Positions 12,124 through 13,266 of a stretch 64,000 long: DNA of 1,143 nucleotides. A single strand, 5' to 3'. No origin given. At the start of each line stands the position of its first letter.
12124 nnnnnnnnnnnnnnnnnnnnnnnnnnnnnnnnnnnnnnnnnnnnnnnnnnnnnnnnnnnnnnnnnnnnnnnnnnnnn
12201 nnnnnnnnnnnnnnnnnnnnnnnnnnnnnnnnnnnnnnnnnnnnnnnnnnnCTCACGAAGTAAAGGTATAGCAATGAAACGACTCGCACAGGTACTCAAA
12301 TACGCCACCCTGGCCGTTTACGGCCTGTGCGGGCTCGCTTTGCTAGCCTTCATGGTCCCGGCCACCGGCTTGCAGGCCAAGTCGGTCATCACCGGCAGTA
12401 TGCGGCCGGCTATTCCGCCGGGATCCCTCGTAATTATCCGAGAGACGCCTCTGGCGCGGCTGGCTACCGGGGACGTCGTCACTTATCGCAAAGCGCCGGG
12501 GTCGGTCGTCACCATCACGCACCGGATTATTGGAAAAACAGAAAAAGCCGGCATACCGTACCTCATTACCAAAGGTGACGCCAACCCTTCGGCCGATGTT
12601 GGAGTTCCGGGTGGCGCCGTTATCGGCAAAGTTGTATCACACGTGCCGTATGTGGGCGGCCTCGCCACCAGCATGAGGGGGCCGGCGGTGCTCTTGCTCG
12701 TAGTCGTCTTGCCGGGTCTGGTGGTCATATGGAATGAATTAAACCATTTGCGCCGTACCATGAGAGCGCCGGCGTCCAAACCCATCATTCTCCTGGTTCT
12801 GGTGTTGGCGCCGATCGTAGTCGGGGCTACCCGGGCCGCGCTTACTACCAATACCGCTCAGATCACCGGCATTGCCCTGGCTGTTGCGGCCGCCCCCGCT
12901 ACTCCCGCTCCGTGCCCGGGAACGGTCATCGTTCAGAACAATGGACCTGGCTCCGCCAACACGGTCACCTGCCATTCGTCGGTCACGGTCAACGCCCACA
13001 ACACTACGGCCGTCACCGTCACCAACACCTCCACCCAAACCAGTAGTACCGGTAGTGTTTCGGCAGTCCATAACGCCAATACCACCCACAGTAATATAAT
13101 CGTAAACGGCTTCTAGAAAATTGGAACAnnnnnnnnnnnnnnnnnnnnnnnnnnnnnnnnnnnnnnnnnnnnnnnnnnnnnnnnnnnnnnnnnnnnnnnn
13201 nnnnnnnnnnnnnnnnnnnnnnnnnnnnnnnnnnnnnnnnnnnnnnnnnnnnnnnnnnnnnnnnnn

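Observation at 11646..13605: TasA/camelysin-like protein plus SipW-type signal peptidase operon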

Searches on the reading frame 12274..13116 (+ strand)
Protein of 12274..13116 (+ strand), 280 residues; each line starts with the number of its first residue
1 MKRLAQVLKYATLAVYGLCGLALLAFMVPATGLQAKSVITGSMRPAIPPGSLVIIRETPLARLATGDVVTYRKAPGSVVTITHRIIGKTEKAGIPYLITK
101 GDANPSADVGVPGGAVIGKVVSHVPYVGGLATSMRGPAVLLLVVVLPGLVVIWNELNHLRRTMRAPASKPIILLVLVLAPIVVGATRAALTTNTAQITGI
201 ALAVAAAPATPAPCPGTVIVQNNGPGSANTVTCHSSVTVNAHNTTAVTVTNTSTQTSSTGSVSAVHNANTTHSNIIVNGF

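Call 3: search_protein_families(library=pfam, proteins=[window:12274-13116:+], max_evalue=1)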
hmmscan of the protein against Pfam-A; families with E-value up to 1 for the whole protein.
window:12274-13116:+ (280 aa): 3 families
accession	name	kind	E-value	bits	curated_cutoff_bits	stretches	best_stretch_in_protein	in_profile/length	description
PF10502.14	Peptidase_S26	-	0.0086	16.5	22.9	1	21-87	11-79/168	Signal peptidase, peptidase S26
PF00717.28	Peptidase_S24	-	0.22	11.6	23.3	0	41-72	43-72/116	Peptidase S24-like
PF15678.10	SPICE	-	0.3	10.8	27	1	206-275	104-172/409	Centriole duplication and mitotic chromosome congression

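Call 4: search_protein_families(library=ncbifam, proteins=[window:12274-13116:+], max_evalue=1)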
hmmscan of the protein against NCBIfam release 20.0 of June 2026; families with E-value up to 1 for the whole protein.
window:12274-13116:+ (280 aa): 5 families
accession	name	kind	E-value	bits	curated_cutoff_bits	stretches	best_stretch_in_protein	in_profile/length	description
TIGR02228.1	sigpep_I_arch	equivalog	1e-23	83.9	51.85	1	23-157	20-156/158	signal peptidase I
NF046067.1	SigPepSipWBacil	equivalog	8.5e-18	64.6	190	1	32-164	37-170/189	signal peptidase I SipW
TIGR02227.1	sigpep_I_bact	equivalog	1.2e-05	25.3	47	1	20-88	7-77/162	signal peptidase I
NF033761.1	gliding_GltJ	equivalog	0.67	8.9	450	1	139-263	378-499/671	adventurous gliding motility protein GltJ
NF008324.0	PRK11114.1-2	equivalog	0.99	7.4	972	0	172-271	9-108/824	cellulose biosynthesis cyclic di-GMP-binding regulatory protein BcsB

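Call 30: search_solved_structures(query=window:12274-13116:+, max_evalue=1, show_alignments=2)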
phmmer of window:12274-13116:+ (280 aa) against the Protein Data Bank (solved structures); distinct sequences matched with E-value up to 1: 8.
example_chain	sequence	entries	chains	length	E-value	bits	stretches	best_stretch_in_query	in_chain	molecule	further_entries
7p2p_A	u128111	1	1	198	4.8e-06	29.5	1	26-152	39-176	Signal peptidase complex catalytic subunit SEC11A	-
7p2q_A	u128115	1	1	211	9.7e-06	28.5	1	7-135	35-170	Signal peptidase complex catalytic subunit SEC11C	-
9rjb_A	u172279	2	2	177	1e-05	28.4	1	26-152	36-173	Signal peptidase complex catalytic subunit SEC11A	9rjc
5cwn_A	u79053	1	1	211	0.037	16.8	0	55-100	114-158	Designed helical repeat protein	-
8ui2_A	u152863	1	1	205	0.25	14.1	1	26-109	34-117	T33-ml28-redesigned-tandem-BMC-T-fold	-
8th2_A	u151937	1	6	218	0.75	12.5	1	32-131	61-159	Dirigent protein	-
3a5m_C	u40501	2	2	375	0.89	12.3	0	122-235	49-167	Major actin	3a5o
8f6q_A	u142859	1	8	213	0.93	12.2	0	65-100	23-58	C8-71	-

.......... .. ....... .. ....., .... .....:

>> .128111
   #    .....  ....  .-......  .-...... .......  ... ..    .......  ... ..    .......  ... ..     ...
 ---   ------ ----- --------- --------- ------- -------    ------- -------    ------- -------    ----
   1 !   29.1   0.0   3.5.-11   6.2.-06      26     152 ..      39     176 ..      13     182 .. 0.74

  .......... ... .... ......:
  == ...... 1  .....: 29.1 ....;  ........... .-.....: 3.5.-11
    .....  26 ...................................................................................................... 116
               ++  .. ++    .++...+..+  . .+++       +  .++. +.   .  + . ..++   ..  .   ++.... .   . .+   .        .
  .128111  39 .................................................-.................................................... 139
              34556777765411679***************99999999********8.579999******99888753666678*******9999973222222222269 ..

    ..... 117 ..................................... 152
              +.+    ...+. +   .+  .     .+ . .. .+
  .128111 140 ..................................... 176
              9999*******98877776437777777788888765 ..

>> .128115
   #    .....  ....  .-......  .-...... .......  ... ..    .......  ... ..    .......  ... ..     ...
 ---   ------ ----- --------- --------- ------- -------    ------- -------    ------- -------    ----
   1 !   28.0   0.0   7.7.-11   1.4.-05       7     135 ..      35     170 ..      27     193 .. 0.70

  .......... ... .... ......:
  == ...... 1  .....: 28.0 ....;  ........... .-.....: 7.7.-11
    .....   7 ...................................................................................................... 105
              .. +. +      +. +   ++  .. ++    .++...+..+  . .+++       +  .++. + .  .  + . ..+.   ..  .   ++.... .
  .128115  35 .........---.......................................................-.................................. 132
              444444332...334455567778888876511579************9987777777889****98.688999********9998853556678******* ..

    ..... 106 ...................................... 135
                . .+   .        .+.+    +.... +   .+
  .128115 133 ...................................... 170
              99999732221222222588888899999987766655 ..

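Call 31: find_homologous_proteins(query=window:12274-13116:+, max_evalue=0.00001)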
Query window:12274-13116:+ (280 aa): 155 proteins with E <= 0.00001 among 8000 candidates; the best 120 are listed.
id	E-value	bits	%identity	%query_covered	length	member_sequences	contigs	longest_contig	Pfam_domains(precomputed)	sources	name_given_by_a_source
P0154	1.0e-165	568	98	100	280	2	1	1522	-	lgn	-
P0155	6.8e-78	280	47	100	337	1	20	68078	-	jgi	jgi:signal peptidase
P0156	5.4e-65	238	40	99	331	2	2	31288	PF10502.15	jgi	jgi:signal peptidase I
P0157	3.0e-57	212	43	95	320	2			-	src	-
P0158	2.3e-55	206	44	77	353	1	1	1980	-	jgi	jgi:signal peptidase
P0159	1.9e-54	203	54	60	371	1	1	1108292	-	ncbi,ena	-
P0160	2.5e-51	193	56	58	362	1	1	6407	-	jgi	jgi:signal peptidase I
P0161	2.2e-50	190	37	97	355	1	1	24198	-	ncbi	-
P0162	5.6e-48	182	38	98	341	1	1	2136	-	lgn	-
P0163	7.9e-48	181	41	93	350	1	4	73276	-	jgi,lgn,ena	-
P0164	1.8e-43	167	37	99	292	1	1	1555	-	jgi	jgi:signal peptidase I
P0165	9.5e-43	165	43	74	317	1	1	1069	-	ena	-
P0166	6.0e-41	159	35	95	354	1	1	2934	-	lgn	-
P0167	4.0e-36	143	49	55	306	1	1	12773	-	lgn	-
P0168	3.3e-30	124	45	59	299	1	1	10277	-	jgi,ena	-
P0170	9.0e-27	112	41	77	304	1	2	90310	-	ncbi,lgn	-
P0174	1.6e-22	98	43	62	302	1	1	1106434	-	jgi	jgi:signal peptidase I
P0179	4.5e-19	87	41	59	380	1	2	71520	PF00932.26,PF10502.15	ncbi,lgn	-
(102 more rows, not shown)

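Call 36: find_encoding_contigs(protein=P0155, flank=5000, max_places=1)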
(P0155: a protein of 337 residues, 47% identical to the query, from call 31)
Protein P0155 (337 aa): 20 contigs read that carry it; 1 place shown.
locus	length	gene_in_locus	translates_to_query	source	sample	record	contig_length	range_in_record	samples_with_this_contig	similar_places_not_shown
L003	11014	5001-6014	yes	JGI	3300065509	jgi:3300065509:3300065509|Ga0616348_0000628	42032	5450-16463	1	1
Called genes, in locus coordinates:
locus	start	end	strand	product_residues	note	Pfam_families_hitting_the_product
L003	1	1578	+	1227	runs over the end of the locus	-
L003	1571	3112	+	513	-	-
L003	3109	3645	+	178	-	-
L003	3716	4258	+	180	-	-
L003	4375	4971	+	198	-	-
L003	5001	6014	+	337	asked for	-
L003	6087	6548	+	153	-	-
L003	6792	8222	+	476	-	PF00224:PK, PF02887:PK_C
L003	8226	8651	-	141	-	PF03551:PadR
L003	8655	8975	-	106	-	-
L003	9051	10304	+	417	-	PF00162:PGK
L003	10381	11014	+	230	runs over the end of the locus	-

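Call 37: find_encoding_contigs(protein=P0159, flank=5000, max_places=1)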
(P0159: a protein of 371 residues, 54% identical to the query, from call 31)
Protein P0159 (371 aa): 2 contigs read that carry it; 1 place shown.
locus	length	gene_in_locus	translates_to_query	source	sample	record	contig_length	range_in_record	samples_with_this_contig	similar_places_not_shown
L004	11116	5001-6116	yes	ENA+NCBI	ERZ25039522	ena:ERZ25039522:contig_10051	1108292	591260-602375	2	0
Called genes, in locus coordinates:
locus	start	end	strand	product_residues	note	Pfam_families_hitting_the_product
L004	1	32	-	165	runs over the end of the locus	PF00300:His_Phos_1 (faint)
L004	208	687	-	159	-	-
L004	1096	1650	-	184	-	PF03575:Peptidase_S51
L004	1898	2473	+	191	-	-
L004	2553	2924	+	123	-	-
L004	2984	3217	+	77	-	-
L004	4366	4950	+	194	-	-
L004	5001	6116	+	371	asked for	-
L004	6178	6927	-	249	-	-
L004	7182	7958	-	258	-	PF13814:Replic_Relax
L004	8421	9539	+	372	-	-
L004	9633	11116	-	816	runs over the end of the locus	-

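Call 38: find_encoding_contigs(protein=P0170, flank=5000, max_places=1)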
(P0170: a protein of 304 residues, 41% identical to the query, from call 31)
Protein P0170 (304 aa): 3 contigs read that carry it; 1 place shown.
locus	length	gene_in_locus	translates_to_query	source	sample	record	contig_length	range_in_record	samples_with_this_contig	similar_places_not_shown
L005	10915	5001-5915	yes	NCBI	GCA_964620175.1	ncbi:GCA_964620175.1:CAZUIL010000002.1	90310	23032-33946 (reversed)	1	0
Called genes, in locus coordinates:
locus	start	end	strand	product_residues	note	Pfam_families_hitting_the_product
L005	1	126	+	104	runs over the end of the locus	-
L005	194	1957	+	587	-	PF01807:Zn_ribbon_DnaG, PF08275:DNAG_N, PF01751:Toprim, PF13155:Toprim_2, PF13362:Toprim_3 (weak), PF13662:Toprim_4, PF10410:DnaB_bind (weak)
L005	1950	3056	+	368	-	PF00140:Sigma70_r1_2, PF04542:Sigma70_r2, PF04539:Sigma70_r3, PF04545:Sigma70_r4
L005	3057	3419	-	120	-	-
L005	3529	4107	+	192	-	PF13189:Cytidylate_kin2 (faint), PF13238:AAA_18, PF01202:SKI (faint), PF13207:AAA_17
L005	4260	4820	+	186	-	-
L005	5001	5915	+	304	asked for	-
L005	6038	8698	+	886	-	PF02739:5_3_exonuc_N, PF01367:5_3_exonuc, PF00476:DNA_pol_A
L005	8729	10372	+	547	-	-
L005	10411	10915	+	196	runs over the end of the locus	-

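Call 50: find_encoding_contigs(protein=P0156, flank=4000, max_places=1)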
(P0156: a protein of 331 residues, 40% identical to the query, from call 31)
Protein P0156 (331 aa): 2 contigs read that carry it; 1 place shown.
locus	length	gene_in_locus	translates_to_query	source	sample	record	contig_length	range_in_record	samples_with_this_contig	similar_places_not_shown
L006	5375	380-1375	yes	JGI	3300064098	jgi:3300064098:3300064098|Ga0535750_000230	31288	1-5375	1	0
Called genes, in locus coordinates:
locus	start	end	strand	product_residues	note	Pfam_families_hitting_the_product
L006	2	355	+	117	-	?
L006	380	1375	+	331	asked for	PF10502:Peptidase_S26 (weak)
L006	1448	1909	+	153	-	-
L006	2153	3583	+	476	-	PF00224:PK, PF02887:PK_C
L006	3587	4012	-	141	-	PF03551:PadR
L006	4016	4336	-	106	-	-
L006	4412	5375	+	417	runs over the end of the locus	PF00162:PGK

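Call 51: find_encoding_contigs(protein=P0163, flank=4000, max_places=1)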
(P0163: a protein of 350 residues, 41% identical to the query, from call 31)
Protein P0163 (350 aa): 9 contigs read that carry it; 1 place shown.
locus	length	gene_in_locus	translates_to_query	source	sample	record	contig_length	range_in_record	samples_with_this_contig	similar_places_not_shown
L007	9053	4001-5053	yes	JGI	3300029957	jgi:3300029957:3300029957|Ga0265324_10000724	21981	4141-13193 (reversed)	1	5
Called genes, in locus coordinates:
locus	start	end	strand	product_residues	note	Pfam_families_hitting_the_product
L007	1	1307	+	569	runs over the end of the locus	PF00652:Ricin_B_lectin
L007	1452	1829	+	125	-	PF01042:Ribonuc_L-PSP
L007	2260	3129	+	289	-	-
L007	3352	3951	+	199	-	-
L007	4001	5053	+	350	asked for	-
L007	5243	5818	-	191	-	-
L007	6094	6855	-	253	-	-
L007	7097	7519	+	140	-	-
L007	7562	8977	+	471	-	PF00224:PK, PF02887:PK_C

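Call 52: find_encoding_contigs(protein=P0174, flank=4000, max_places=1)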
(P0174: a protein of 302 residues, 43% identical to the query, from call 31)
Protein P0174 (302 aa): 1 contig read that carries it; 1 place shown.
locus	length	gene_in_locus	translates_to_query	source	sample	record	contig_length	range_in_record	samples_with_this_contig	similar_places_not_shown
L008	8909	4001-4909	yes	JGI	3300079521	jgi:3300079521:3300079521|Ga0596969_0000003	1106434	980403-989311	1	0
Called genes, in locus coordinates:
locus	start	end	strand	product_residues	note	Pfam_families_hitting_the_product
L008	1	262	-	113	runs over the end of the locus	PF01638:HxlR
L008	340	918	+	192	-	PF02525:Flavodoxin_2, PF03358:FMN_red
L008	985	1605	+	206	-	PF01370:Epimerase (weak), PF05368:NmrA, PF13460:NAD_binding_10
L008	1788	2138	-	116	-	-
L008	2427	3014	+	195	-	PF00929:RNase_T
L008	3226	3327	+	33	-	-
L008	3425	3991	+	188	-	-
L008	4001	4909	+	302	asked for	-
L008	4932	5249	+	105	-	PF04237:YjbR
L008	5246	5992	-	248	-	-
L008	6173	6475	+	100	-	-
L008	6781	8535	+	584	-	PF01807:Zn_ribbon_DnaG, PF08275:DNAG_N, PF01751:Toprim (weak), PF13155:Toprim_2, PF13662:Toprim_4, PF10410:DnaB_bind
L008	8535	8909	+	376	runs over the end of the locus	PF00140:Sigma70_r1_2, PF04542:Sigma70_r2, PF04539:Sigma70_r3, PF04545:Sigma70_r4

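Call 53: find_encoding_contigs(protein=P0179, flank=4000, max_places=1)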
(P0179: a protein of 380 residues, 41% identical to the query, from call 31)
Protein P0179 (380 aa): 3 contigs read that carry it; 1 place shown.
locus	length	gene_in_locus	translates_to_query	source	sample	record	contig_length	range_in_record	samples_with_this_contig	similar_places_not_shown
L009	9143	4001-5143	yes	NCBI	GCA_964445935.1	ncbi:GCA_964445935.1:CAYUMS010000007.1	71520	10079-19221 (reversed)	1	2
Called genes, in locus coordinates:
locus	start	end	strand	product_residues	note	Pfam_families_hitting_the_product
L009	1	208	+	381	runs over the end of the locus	PF00140:Sigma70_r1_2, PF04542:Sigma70_r2, PF04545:Sigma70_r4 (weak)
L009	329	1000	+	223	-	-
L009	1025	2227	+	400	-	-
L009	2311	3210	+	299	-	-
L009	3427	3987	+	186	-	-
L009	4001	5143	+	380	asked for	PF10502:Peptidase_S26 (weak), PF00932:LTD (weak)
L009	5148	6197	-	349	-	-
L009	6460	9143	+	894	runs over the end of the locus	PF02739:5_3_exonuc_N, PF01367:5_3_exonuc, PF00476:DNA_pol_A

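Call 69: find_related_loci(query=A5, collection=genome_contigs, flank=3000)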
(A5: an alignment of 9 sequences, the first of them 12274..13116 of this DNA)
Query A5 (280 aa) in genome_contigs; peptide patterns used: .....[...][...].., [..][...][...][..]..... (x = any residue, [..] = any of these).
555 stretches matched a pattern; 447 encode a relative of the query (tblastn E <= 1e-3); the best 80 are kept; 80 distinct loci.
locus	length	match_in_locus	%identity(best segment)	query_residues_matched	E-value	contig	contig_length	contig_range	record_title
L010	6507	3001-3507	54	1-169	3e-48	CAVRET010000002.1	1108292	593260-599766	MAG: uncultured bacterium isolate MFD04463.bin.1.58 genome assembly, contig: contig_10051, whole genome shotgun sequence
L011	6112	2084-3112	37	1-271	1e-47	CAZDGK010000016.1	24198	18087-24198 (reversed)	MAG TPA_asm: uncultured Candidatus Saccharimonadales bacterium isolate SRP200132_co1_505 genome assembly, contig: NODE_3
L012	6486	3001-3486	49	3-164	4e-44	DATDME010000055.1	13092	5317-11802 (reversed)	MAG TPA_asm: Candidatus Saccharimonadia bacterium isolate SMAG_U403 k141_169996, whole genome shotgun sequence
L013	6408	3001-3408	44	19-155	6e-32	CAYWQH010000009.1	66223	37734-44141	MAG TPA_asm: uncultured Candidatus Saccharibacteria bacterium isolate SRP200132_co1_766 genome assembly, contig: NODE_59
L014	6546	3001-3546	38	9-181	3e-27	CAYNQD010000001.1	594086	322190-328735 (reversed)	MAG TPA_asm: uncultured Candidatus Saccharibacteria bacterium isolate SRP344714_co2_382 genome assembly, contig: NODE_6_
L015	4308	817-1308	41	1-164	2e-26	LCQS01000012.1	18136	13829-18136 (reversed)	MAG: Parcubacteria group bacterium GW2011_GWA2_51_10 UY63_C0012, whole genome shotgun sequence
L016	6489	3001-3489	36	2-164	1e-25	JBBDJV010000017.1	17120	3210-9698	MAG: Candidatus Paceibacterota bacterium isolate LejiaA_42_15 Lejia_A_4845_length_17120_cov_8, whole genome shotgun sequ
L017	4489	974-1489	36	1-164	4e-25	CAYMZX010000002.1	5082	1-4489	MAG TPA_asm: uncultured Gammaproteobacteria bacterium isolate SRP231805_co4_134 genome assembly, contig: k141_381180, wh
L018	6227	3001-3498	37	2-164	1e-24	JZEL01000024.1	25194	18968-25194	MAG: Parcubacteria bacterium OLB19 UZ19_OD100CONTIG000024, whole genome shotgun sequence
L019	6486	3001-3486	37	13-173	4e-24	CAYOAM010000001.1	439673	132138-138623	MAG TPA_asm: uncultured Candidatus Saccharibacteria bacterium isolate SRP150892_co1_176 genome assembly, contig: NODE_5_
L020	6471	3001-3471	36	3-159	7e-24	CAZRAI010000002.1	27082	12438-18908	MAG TPA_asm: uncultured Candidatus Saccharibacteria bacterium isolate binchicken_co6_491 genome assembly, contig: NODE_1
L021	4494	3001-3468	40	17-168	2e-23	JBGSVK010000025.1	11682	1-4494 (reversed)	MAG: Candidatus Paceibacteria bacterium isolate JTS-AC455 k141_4460972, whole genome shotgun sequence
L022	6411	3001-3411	46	19-155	5e-23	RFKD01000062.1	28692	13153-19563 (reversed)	MAG: Candidatus Parcubacteria bacterium isolate J119 k99_1608018, whole genome shotgun sequence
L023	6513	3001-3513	34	3-171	1e-22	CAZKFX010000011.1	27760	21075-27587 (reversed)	MAG TPA_asm: uncultured Candidatus Saccharibacteria bacterium isolate binchicken_co6_543 genome assembly, contig: NODE_1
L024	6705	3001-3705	26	1-215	3e-22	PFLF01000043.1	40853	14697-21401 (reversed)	MAG: Candidatus Roizmanbacteria bacterium CG_4_10_14_0_8_um_filter_39_9 CG_4_10_14_0.8_um_filter_scaffold_359_c, whole g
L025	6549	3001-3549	36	1-180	5e-22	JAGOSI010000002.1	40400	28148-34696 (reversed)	MAG: Candidatus Paceibacterota bacterium isolate Gw_Eff_bin_314 Gw_Eff_1651_length_40400_cov_7.704343, whole genome shot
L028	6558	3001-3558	33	1-180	4e-22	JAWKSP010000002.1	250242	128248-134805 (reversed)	MAG: Candidatus Paceibacterota bacterium isolate ABC1.92 ABC1.92.fa-2, whole genome shotgun sequence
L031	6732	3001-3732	30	1-232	2e-21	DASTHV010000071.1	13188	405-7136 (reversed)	MAG TPA_asm: Candidatus Saccharimonadales bacterium isolate SMAG_U737 k141_2078103, whole genome shotgun sequence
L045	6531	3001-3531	32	26-195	2e-19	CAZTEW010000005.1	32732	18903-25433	MAG TPA_asm: uncultured Gammaproteobacteria bacterium isolate binchicken_co266_151 genome assembly, contig: NODE_2315_le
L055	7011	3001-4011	26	2-274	1e-18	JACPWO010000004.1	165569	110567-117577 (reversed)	MAG: Candidatus Andersenbacteria bacterium isolate NC_groundwater_813_Pr1_B-0.1um_46_36 Montesol18_Bp1_scaffold_1812318,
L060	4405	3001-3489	29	1-163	5e-18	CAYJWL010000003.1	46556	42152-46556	MAG TPA_asm: uncultured Candidatus Saccharibacteria bacterium isolate ERP125453_co1_506 genome assembly, contig: NODE_55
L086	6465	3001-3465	32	32-178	6e-16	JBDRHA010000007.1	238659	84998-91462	MAG: Candidatus Shapirobacteria bacterium isolate MEGAHIT-group-1.477 k141_1291627, whole genome shotgun sequence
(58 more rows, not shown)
